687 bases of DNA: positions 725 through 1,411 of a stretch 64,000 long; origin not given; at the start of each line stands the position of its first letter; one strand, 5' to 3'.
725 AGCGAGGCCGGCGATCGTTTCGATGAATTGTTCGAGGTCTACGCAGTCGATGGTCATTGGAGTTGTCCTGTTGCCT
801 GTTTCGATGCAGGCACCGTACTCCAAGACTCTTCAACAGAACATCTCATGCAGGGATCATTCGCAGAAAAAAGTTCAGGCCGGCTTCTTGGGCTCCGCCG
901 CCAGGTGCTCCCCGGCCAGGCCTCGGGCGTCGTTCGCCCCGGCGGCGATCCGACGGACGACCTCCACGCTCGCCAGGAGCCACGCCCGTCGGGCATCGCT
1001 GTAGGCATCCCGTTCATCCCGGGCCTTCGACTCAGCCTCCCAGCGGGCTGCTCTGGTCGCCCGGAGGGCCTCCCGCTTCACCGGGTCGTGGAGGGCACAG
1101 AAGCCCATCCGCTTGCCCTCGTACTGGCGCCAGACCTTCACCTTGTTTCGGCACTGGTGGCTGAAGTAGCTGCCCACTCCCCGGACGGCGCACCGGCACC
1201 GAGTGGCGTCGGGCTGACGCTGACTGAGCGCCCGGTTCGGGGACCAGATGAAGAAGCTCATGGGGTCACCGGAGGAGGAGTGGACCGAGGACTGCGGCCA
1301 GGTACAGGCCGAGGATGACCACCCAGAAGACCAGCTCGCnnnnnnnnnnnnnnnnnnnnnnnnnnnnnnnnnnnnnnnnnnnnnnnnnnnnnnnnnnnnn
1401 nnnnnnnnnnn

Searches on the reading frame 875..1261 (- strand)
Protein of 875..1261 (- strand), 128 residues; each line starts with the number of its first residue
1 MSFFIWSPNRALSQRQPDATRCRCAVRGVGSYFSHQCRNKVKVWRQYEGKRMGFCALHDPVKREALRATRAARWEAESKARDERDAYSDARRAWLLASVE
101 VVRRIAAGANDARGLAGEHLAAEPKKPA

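Call 102: search_protein_families(library=pfam, proteins=[window:875-1261:-], max_evalue=0.01)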
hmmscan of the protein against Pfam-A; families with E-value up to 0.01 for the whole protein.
window:875-1261:- (128 aa): 1 family
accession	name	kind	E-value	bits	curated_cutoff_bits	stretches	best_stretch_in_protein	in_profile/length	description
PF03472.21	Autoind_bind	-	0.0064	16.4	23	1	56-106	56-110/149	Autoinducer binding domain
